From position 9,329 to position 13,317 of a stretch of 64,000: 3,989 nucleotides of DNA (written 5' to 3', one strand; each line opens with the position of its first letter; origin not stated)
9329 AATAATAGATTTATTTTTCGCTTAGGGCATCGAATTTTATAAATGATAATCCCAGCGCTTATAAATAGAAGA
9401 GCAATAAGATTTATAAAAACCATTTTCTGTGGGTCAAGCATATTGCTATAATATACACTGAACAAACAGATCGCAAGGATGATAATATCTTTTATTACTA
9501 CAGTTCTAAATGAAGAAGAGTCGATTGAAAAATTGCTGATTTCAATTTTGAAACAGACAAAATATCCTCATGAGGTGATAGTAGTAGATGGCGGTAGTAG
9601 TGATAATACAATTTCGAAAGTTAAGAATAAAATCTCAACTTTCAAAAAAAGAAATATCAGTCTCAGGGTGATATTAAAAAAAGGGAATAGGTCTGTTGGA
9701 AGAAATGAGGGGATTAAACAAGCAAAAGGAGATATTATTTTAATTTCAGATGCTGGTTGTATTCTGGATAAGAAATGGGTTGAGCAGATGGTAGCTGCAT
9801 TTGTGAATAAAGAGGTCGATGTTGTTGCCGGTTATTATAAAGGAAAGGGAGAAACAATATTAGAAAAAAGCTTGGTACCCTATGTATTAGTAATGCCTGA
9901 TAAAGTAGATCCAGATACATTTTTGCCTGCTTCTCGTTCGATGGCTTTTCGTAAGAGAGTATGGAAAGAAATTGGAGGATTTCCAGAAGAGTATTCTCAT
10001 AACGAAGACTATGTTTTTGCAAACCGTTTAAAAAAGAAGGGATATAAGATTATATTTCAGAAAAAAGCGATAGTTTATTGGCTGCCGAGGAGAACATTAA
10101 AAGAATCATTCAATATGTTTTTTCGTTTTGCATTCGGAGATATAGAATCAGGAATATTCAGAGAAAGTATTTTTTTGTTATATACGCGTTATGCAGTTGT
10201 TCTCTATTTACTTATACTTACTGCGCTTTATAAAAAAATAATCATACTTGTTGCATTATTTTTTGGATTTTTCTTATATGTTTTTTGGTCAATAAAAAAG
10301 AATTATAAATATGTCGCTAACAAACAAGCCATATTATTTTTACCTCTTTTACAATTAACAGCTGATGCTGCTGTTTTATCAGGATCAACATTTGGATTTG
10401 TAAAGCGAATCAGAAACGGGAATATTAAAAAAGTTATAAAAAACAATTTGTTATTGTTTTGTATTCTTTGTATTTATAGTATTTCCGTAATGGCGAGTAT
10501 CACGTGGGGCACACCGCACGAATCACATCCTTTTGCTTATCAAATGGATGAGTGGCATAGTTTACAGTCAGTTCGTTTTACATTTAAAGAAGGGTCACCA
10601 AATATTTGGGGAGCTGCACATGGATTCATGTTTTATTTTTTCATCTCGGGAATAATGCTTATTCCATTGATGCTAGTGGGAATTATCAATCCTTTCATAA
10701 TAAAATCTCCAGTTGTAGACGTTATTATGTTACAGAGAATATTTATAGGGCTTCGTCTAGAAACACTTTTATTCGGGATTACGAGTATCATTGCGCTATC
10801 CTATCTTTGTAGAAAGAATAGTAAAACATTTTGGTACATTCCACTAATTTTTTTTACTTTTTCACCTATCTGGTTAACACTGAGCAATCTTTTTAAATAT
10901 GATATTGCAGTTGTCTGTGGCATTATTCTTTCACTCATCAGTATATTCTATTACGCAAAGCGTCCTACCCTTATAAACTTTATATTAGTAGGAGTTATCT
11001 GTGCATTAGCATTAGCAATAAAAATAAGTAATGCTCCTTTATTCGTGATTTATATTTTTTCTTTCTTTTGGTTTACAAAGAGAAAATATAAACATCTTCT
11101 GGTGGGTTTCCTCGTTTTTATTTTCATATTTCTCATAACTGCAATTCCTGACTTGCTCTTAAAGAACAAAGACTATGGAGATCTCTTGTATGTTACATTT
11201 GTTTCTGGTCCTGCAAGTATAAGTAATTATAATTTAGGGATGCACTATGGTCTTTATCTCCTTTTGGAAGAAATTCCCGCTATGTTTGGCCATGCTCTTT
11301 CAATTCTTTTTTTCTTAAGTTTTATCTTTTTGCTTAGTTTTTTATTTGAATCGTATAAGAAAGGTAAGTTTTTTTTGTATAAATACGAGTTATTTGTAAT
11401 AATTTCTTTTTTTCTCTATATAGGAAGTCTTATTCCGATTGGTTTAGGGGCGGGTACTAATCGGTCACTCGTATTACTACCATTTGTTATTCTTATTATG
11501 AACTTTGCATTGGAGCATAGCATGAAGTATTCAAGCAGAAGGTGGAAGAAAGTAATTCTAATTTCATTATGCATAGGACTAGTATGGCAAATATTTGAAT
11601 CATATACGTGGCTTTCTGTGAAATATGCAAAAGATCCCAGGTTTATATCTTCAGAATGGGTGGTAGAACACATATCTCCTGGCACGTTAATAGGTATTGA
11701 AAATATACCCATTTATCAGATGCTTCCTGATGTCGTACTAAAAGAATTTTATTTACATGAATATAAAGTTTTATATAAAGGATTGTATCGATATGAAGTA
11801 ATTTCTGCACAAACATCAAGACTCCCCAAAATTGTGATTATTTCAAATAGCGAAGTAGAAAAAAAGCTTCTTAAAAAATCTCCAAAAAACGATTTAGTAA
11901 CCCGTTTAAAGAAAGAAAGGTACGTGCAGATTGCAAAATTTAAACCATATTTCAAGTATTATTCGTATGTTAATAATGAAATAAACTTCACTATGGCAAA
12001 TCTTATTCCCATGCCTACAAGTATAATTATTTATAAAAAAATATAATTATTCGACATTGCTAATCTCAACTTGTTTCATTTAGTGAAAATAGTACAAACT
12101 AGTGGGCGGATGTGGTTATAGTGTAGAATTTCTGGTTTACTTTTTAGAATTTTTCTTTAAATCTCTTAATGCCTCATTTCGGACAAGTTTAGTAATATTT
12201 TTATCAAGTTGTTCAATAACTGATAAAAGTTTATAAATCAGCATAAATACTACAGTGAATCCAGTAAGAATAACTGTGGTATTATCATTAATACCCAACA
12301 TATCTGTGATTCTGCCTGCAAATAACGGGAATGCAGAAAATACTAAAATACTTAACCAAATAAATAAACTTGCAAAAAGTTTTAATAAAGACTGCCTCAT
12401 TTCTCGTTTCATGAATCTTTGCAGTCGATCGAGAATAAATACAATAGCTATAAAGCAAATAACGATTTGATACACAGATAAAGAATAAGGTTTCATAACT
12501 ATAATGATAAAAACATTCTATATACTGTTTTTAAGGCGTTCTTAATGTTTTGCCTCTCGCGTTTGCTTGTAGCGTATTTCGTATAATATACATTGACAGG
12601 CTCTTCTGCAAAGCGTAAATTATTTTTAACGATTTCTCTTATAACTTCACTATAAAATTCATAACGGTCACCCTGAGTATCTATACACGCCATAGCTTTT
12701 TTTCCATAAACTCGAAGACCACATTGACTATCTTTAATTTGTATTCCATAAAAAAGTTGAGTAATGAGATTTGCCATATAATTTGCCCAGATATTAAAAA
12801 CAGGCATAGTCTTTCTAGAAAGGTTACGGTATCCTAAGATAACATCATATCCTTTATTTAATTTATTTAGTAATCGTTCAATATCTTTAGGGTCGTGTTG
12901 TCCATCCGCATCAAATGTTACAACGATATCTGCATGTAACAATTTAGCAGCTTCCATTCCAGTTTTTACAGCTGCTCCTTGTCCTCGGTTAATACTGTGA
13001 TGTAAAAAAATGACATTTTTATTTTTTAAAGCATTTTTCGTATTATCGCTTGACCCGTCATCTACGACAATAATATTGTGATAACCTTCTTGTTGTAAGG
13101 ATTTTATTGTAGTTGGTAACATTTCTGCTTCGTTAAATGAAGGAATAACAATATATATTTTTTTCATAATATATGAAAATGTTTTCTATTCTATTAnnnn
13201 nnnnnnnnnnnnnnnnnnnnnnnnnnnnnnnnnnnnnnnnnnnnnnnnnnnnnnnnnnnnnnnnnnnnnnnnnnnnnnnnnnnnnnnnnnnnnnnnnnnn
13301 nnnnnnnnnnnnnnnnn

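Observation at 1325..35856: Roughly 30 kb extracytoplasmic glycosylation locus built around GT2::GT-C fusion proteins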

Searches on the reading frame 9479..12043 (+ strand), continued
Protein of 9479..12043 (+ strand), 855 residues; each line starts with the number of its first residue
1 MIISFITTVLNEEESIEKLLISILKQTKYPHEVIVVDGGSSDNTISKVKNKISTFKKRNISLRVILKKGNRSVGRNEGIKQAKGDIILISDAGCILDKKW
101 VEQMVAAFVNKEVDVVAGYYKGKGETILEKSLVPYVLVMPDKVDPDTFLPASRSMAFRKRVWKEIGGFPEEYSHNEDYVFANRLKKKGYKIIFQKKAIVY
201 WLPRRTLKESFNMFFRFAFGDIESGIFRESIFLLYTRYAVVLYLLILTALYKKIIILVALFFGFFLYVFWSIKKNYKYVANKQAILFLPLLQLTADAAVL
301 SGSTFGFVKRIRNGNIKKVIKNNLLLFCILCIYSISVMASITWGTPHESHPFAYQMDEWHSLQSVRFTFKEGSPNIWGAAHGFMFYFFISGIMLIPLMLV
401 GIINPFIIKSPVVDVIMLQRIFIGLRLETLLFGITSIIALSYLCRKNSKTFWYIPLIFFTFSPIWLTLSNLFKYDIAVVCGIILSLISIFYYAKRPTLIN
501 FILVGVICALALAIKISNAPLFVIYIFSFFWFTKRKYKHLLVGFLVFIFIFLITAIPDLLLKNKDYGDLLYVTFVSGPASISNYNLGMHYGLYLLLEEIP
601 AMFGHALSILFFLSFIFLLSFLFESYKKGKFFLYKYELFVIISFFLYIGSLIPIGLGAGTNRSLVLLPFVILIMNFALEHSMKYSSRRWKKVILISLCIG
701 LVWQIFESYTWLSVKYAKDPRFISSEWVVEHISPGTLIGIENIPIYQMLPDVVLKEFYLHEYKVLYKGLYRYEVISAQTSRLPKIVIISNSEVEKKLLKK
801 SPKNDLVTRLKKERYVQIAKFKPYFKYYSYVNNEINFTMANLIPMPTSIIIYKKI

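Call 43: find_related_loci(query=A1, collection=genome_contigs, flank=10000)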
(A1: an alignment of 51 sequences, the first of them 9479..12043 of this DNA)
Query A1 (855 aa) in genome_contigs; peptide patterns used: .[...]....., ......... (x = any residue, [..] = any of these).
118 stretches matched a pattern; 80 encode a relative of the query (tblastn E <= 1e-3); 79 distinct loci.
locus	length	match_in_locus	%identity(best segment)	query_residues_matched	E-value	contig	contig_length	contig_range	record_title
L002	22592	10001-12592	47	1-855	0e+0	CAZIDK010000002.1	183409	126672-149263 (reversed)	MAG TPA_asm: uncultured Gammaproteobacteria bacterium isolate SRP302447_co4_23 genome assembly, contig: NODE_260_length_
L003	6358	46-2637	46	1-855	0e+0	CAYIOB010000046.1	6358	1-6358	MAG TPA_asm: uncultured Gammaproteobacteria bacterium isolate ERP119705_co25_644 genome assembly, contig: NODE_14475_len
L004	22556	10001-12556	46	1-855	0e+0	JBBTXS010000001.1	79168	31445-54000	MAG: Patescibacteria group bacterium isolate H51-bin091_1 H51_bin091_1_000000000001, whole genome shotgun sequence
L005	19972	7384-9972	46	1-854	0e+0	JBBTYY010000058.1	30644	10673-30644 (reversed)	MAG: Patescibacteria group bacterium isolate H52-bin050_1 H52_bin050_1_000000000058, whole genome shotgun sequence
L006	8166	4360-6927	47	1-853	0e+0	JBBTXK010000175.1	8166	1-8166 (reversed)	MAG: Patescibacteria group bacterium isolate H51-bin196_1 H51_bin196_1_000000000175, whole genome shotgun sequence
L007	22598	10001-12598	45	4-854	0e+0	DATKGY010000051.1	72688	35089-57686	MAG TPA_asm: Patescibacteria group bacterium isolate SMAG_U14563 k141_42636, whole genome shotgun sequence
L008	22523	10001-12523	46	1-852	0e+0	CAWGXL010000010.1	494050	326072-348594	MAG: uncultured bacterium isolate MFD09206.bin.2.20 genome assembly, contig: contig_853, whole genome shotgun sequence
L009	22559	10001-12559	45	1-853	0e+0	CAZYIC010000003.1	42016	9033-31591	MAG TPA_asm: uncultured Gammaproteobacteria bacterium isolate binchicken_co38_456 genome assembly, contig: NODE_1955_len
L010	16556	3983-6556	45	1-854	0e+0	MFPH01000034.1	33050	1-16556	MAG: Candidatus Levybacteria bacterium RIFCSPLOWO2_12_FULL_37_14 rifcsplowo2_12_scaffold_2655, whole genome shotgun sequ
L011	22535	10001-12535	44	1-854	0e+0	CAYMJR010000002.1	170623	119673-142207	MAG TPA_asm: uncultured Gammaproteobacteria bacterium isolate SRP272529_co1_137 genome assembly, contig: NODE_51_length_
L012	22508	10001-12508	44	1-854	0e+0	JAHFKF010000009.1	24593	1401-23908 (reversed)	MAG: Candidatus Levyibacteriota bacterium isolate nzgw403 NODE_1180_length_24594_cov_3.162056, whole genome shotgun sequ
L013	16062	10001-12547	44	4-855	0e+0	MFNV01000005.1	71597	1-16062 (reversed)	MAG: Candidatus Levybacteria bacterium RIFCSPHIGHO2_01_FULL_41_15 rifcsphigho2_01_scaffold_451, whole genome shotgun seq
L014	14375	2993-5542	44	1-854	0e+0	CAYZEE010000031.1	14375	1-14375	MAG TPA_asm: uncultured Gammaproteobacteria bacterium isolate SRP271791_co2_53 genome assembly, contig: NODE_1039_length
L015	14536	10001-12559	44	1-855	0e+0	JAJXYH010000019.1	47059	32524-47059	MAG: bacterium isolate BP6.bin75 NODE_1031_length_47059_cov_1.721917, whole genome shotgun sequence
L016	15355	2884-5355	45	3-821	0e+0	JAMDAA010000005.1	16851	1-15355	MAG: Patescibacteria group bacterium isolate FK_Sedi_B_Bin.274 NODE_12566_length_16851_cov_21.3728, whole genome shotgun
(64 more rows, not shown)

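Call 44: predict_structure(alignment_id=A1)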
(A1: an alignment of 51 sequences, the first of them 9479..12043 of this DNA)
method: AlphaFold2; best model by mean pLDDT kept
length: 855 residues; sequences in the alignment: 51
mean_pLDDT: 89.9   pTM: 0.86
mean pLDDT of the five models: 89.9, 89.5, 88.6, 87.4, 87.3
residues with pLDDT >= 90: 548; 70-90: 274; 50-70: 33; < 50: 0
segments of 3 or more residues with pLDDT < 50: none
pLDDT, mean of each block of 10 residues (from residue 1): 93 91 94 94 92 90 91 92 94 92 94 92 91 91 85 92 90 80 89 93 91 92 84 90 89 86 93 92 93 95 91 77 93 96 88 87 90 81 89 93 87 89 94 96 88 94 93 89 97 93 95 90 95 88 94 87 68 61 83 90 95 96 92 92 94 71 90 95 90 93 96 92 95 94 72 90 85 91 93 89 92 95 92 90 91 92
secondary structure, 60 per line:
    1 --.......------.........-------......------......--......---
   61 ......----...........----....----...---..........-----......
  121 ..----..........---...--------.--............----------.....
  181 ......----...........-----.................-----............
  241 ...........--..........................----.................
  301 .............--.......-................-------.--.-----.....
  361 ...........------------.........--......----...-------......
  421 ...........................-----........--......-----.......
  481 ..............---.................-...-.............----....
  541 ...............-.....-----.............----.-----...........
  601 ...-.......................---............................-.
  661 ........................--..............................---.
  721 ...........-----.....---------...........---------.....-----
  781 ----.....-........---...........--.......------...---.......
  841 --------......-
elements in order (helices of 4 or more, strands of 3 or more residues): E3-9 H16-24 E32-37 H44-49 H52-57 E61-66 H71-81 E86-89 E94-96 H100-109 E115-122 H127-136 E154-158 H159-165 H176-186 E191-201 H207-223 H229-251 H254-279 H284-313 H316-322 H324-339 H356-371 H384-392 H395-400 H415-447 H453-460 H463-468 H474-494 H498-514 H520-532 H537-555 H557-561 H567-579 H590-603 H605-627 H631-658 H660-684 H687-716 H720-731 E737-741 H751-761 E771-775 E785-789 H791-797 H802-812 E815-821 H834-840 E849-854

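Call 48: fold_search(model_id=the predicted structure, library=pdb)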
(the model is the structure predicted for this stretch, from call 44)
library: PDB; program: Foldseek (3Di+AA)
matches with E <= 10: 730; with E <= 0.001: 287
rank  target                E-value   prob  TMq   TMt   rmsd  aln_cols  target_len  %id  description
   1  8bz7_C                2.6e-09  1.00  0.21  0.29  11.4       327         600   22  Crystal structure of the L. monocytogenes RmlT in complex with TDP-rhamnose (released 2023-12-27)
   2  5tzk                  3.3e-09  1.00  0.19  0.46   6.0       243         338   24  Crystal structure of S. aureus TarS 1-349 in complex with UDP (released 2017-01-04)
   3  9omk_B                3.9e-09  1.00  0.20  0.62   6.6       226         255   19  WrtF fucosyltransferase - trisaccharide acceptor (released 2025-10-29)
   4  5tz8_A                4.8e-09  1.00  0.18  0.28   6.8       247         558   24  Crystal structure of S. aureus TarS (released 2017-01-04)
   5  9omh_A                5.3e-09  1.00  0.20  0.59   6.4       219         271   20  WrtF fucosyltransferase - Apo (released 2025-10-29)
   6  9omh_D                5.8e-09  1.00  0.19  0.59   6.5       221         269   20  WrtF fucosyltransferase - Apo (released 2025-10-29)
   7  8bz7_E                5.8e-09  1.00  0.20  0.27  11.8       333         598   20  Crystal structure of the L. monocytogenes RmlT in complex with TDP-rhamnose (released 2023-12-27)
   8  8bz7_A                6.0e-09  1.00  0.21  0.29  11.1       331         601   21  Crystal structure of the L. monocytogenes RmlT in complex with TDP-rhamnose (released 2023-12-27)
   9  8bz6_B                6.3e-09  1.00  0.21  0.29  11.2       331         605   19  Crystal structure of the L. monocytogenes RmlT in complex with UDP-glucose (released 2023-12-27)
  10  8bz7_B                6.3e-09  1.00  0.21  0.28  11.2       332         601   21  Crystal structure of the L. monocytogenes RmlT in complex with TDP-rhamnose (released 2023-12-27)
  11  8bz5_A                6.3e-09  1.00  0.20  0.28  11.8       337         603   20  Crystal structure of the L. monocytogenes RmlT in complex with HEPES (released 2023-12-27)
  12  2z86_C                7.2e-09  1.00  0.20  0.28   7.7       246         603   20  Crystal structure of chondroitin polymerase from Escherichia coli strain K4 (K4CP) complexed with UDP-GlcUA and UDP (released 2008-09-16)
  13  5tzi                  8.6e-09  1.00  0.19  0.47   5.9       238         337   26  Crystal structure of S. aureus TarS 1-349 (released 2017-01-04)
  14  6nqt_F                8.6e-09  1.00  0.21  0.35   6.1       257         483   16  GalNac-T2 soaked with UDP-sugar (released 2020-01-29)
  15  6yv7_B                9.0e-09  1.00  0.21  0.50   4.7       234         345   20  Mannosyltransferase PcManGT from Pyrobaculum calidifontis (released 2020-07-22)
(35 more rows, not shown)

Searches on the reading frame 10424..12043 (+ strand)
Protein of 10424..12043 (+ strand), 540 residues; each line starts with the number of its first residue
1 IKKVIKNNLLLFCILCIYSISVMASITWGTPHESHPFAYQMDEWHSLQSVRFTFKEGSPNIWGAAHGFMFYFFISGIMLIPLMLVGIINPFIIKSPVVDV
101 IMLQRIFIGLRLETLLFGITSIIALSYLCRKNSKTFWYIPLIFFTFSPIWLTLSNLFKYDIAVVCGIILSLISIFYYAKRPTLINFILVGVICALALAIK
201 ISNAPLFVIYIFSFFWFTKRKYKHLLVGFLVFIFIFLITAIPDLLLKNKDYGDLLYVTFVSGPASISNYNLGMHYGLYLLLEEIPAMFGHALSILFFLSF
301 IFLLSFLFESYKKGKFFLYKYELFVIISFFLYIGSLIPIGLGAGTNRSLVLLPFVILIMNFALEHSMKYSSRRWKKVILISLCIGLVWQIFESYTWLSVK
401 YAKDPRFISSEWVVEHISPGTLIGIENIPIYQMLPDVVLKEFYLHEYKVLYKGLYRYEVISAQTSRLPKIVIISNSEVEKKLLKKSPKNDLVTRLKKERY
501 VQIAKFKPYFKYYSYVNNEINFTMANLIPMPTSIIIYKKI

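Call 84: search_protein_families(library=pfam, proteins=[window:10424-12043:+], max_evalue=10)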
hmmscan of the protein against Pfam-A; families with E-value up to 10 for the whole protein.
window:10424-12043:+ (540 aa): 2 families
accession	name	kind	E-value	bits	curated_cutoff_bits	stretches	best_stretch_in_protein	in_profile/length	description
PF13231.12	PMT_2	-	0.0069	17.1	26.1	1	109-235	23-154/160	Dolichyl-phosphate-mannose-protein mannosyltransferase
PF14143.11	YrhC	-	0.028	14.9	27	1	326-369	19-63/72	YrhC-like protein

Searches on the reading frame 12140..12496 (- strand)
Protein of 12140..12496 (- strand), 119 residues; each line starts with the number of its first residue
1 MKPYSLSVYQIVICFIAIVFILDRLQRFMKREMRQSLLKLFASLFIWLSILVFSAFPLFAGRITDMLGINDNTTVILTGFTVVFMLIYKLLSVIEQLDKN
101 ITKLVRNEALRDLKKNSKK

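Call 5: search_protein_families(library=pfam, proteins=[window:12140-12496:-], max_evalue=0.01)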
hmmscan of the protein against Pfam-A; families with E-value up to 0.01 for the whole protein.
window:12140-12496:- (119 aa): 1 family
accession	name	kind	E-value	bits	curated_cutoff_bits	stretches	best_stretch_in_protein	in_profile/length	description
PF10066.14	DUF2304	-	3.1e-12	47.1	25.5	1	9-112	2-104/106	Uncharacterized conserved protein (DUF2304)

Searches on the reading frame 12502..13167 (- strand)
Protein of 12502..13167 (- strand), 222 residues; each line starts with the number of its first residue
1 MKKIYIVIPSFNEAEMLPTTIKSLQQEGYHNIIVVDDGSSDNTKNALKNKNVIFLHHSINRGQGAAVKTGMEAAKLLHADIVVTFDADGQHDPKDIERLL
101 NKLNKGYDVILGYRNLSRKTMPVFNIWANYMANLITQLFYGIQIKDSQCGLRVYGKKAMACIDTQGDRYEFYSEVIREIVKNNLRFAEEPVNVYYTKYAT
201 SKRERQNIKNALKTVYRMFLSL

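Call 5: search_protein_families(library=pfam, proteins=[window:12502-13167:-], max_evalue=0.01)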
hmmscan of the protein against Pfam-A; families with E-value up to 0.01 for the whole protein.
window:12502-13167:- (222 aa): 3 families
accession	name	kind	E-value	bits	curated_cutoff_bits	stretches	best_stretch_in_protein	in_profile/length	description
PF00535.33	Glycos_transf_2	-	3.8e-27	95.7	23.3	1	6-154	2-159/168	Glycosyl transferase family 2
PF13704.12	Glyco_tranf_2_4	-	1.7e-07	32.1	27.5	1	12-88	2-81/98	Glycosyl transferase family 2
PF13641.12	Glyco_tranf_2_3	-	0.00013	22.4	27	1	4-118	3-127/230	Glycosyltransferase like family 2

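Call 32: search_protein_families(library=ncbifam, proteins=[window:12502-13167:-], max_evalue=0.01)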
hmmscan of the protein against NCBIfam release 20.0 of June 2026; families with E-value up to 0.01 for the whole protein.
window:12502-13167:- (222 aa): 25 families
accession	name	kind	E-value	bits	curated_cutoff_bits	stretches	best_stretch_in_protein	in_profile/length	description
NF058614.1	PPMAGASynPpgS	equivalog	2e-40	138.6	370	1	4-212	2-213/226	polyprenyl-phospho-N-acetylgalactosaminyl synthase PpgS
TIGR04182.1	glyco_TIGR04182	equivalog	1.2e-29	103.6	325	1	4-216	2-212/293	S-layer glycoprotein N-glycosyltransferase AglJ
NF007986.1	PRK10714.1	equivalog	1.1e-20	74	529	1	1-171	5-181/316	undecaprenyl-phosphate 4-deoxy-4-formamido-L-arabinose transferase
NF041391.1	DPhHxTase_Halo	equivalog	8.4e-18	64.1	375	1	10-165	3-156/213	dolichyl-phosphate hexose transferase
NF047588.1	GlcsyltransPgfSStrep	equivalog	1.5e-17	63.8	500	1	3-165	2-170/308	glycosyltransferase PgfS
TIGR03937.1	PgaC_IcaA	equivalog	2.8e-14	52.9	422.3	1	2-105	45-152/407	poly-beta-1,6-N-acetyl-D-glucosamine synthase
NF041875.1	EPS_EpsD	equivalog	2.1e-13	50.4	370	1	6-133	3-137/325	exopolysaccharide biosynthesis glycosyltransferase EpsD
TIGR04283.1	glyco_like_mftF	equivalog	6.6e-12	45.5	182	1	6-104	3-101/221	TIGR04283 family arsenosugar biosynthesis glycosyltransferase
TIGR03469.1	HpnB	hypoth_equivalog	2.7e-10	39.8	379.25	1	3-105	45-162/386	hopene-associated glycosyltransferase HpnB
TIGR03965.1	mycofact_glyco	equivalog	7.9e-10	38.2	280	1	3-105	75-181/467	mycofactocin biosynthesis glycosyltransferase MftF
NF047683.1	TeichurnBiosyTuaG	equivalog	6.7e-09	35.7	400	1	3-105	7-113/252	teichuronic acid biosynthesis protein TuaG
NF050050.1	ProtGlycPglI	equivalog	1.2e-08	34.7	500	1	1-114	1-119/306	GalNAc(5)-diNAcBac-PP-undecaprenol beta-1,3-glucosyltransferase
NF007482.0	PRK10073.1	equivalog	1.7e-08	33.8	423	1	2-101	6-108/334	glycosyltransferase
TIGR01556.1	rhamnosyltran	subfamily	2.2e-06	27.1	200.55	1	13-125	6-122/281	rhamnosyltransferase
NF041865.1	EpsU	equivalog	1.2e-05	24.5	700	1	2-109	39-153/394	exopolysaccharide biosynthesis GT2 family glycosyltransferase EpsU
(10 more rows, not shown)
